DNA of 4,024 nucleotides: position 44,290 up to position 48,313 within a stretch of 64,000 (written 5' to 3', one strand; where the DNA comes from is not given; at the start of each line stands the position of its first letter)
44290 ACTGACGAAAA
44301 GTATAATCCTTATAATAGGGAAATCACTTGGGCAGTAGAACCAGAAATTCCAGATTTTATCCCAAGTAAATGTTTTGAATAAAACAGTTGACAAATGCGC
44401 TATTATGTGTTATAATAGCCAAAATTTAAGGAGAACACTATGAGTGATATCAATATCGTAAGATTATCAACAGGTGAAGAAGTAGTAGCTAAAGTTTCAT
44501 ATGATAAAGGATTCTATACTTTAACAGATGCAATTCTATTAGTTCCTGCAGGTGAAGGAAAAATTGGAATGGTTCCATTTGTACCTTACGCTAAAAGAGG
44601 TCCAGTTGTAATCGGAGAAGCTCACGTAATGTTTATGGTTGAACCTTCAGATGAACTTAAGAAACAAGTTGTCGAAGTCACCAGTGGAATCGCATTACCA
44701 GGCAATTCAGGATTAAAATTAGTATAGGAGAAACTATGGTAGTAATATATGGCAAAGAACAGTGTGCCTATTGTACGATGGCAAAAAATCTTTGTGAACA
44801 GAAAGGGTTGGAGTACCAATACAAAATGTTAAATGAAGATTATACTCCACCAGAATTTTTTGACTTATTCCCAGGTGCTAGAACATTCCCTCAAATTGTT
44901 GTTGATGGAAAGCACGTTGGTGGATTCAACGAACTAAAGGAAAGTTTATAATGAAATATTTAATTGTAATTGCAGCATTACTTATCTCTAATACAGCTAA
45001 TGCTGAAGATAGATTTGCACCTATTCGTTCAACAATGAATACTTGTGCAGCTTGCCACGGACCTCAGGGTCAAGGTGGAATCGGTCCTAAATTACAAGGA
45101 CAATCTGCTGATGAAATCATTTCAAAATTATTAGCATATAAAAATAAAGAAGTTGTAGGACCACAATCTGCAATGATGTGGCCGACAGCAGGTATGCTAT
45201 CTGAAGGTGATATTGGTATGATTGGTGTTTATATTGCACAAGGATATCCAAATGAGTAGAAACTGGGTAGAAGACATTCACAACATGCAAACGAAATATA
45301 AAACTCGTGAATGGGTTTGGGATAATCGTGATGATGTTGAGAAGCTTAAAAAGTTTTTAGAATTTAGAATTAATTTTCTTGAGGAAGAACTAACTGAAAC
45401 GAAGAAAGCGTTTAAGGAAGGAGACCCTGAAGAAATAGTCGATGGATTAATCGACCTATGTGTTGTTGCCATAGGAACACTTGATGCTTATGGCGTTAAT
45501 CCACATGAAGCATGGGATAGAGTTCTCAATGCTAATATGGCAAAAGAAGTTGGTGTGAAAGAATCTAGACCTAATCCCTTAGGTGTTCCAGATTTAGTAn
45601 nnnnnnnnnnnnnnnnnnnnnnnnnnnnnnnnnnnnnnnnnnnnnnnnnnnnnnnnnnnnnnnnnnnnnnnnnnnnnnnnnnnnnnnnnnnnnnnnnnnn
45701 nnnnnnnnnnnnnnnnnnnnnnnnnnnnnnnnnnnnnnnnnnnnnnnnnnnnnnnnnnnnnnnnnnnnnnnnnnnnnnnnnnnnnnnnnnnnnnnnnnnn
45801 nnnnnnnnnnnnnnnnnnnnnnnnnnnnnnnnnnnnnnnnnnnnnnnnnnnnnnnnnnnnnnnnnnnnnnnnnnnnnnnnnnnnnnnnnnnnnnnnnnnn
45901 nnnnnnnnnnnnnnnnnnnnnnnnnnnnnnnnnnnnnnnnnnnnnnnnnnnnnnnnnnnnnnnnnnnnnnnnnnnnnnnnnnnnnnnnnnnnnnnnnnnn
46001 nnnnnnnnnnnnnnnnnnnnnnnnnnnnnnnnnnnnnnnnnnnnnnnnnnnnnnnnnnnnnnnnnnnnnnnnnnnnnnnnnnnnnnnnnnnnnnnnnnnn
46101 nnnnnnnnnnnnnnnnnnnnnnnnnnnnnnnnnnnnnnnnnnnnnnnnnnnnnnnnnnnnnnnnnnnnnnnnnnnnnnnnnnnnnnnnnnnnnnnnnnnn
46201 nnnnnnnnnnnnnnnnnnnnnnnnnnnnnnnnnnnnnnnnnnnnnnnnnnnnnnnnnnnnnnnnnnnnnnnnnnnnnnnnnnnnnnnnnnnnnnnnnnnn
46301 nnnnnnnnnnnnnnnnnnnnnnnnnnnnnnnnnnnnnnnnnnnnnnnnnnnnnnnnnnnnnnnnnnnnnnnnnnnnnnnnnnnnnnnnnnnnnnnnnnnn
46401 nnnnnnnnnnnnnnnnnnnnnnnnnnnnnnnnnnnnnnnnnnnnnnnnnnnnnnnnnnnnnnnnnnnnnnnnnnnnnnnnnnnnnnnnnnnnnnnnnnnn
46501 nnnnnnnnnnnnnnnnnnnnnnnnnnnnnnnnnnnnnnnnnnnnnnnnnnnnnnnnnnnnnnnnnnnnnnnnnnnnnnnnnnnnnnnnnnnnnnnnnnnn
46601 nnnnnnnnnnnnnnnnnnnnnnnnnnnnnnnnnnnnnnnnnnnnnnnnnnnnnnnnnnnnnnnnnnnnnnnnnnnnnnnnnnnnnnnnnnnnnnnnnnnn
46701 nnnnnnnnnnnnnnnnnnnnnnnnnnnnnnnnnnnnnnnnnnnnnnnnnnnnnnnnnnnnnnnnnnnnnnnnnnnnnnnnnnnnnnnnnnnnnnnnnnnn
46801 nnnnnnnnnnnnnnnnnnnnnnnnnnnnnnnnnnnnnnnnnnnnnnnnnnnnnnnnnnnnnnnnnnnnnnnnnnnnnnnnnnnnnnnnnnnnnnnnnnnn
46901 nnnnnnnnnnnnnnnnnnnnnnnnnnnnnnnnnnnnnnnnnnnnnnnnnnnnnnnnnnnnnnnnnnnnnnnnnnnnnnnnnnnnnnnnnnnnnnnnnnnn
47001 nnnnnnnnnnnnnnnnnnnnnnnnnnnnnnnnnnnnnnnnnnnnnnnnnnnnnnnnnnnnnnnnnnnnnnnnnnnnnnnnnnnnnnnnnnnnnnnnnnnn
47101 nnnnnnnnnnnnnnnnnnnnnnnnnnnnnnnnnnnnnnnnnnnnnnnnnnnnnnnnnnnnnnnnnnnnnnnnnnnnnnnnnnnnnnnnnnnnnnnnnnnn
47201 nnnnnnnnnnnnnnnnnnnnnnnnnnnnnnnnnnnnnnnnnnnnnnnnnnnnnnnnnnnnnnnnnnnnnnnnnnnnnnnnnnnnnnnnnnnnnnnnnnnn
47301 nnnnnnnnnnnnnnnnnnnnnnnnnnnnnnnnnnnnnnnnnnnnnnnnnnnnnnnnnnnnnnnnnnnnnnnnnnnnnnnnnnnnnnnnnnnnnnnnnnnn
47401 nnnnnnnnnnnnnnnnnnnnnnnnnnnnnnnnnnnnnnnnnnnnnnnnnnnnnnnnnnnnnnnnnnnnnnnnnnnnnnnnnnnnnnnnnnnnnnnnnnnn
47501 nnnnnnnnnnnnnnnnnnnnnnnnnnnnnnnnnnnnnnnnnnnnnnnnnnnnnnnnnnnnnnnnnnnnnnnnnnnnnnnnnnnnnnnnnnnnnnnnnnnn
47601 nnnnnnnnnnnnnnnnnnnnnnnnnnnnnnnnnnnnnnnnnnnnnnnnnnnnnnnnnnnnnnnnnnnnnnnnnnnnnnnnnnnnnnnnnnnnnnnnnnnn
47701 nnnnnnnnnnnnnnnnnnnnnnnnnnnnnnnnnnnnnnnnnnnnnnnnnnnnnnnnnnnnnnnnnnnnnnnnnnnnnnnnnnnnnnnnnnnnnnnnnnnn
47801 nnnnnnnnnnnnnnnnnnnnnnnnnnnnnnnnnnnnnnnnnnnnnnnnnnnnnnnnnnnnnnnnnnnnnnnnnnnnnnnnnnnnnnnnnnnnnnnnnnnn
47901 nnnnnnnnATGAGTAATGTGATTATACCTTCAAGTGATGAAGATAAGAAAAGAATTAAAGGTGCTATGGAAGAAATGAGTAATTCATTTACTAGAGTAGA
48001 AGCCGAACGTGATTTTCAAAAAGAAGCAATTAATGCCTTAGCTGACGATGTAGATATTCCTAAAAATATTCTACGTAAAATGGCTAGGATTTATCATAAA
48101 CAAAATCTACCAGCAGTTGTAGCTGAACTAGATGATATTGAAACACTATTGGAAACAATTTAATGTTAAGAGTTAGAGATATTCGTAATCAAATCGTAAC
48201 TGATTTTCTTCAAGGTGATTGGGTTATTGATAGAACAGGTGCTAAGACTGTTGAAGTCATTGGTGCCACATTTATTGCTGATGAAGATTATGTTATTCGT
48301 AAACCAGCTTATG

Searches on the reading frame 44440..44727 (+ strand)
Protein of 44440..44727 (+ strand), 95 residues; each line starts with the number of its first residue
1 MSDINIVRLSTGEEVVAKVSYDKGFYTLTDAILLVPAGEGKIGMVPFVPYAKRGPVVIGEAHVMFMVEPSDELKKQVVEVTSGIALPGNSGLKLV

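Call 9: search_protein_families(library=phrogs, proteins=[window:44440-44727:+], max_evalue=0.001)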
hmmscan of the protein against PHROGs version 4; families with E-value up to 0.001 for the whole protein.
window:44440-44727:+ (95 aa): 2 families
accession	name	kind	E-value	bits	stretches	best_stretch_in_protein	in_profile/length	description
phrog_527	-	unknown function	1.1e-14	55.5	1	1-90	1-93/97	-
phrog_431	-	unknown function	3e-05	25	0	39-76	68-105/147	-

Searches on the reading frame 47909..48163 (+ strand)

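Call 7: search_protein_families(library=pfam, proteins=[window:47909-48163:+], max_evalue=0.01)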
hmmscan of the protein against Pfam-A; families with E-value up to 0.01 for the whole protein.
window:47909-48163:+ (84 aa): 1 family
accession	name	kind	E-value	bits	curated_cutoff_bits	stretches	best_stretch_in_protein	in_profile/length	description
PF11126.13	Phage_DsbA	-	3.5e-06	27.6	25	1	21-84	2-65/67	Transcriptional regulator DsbA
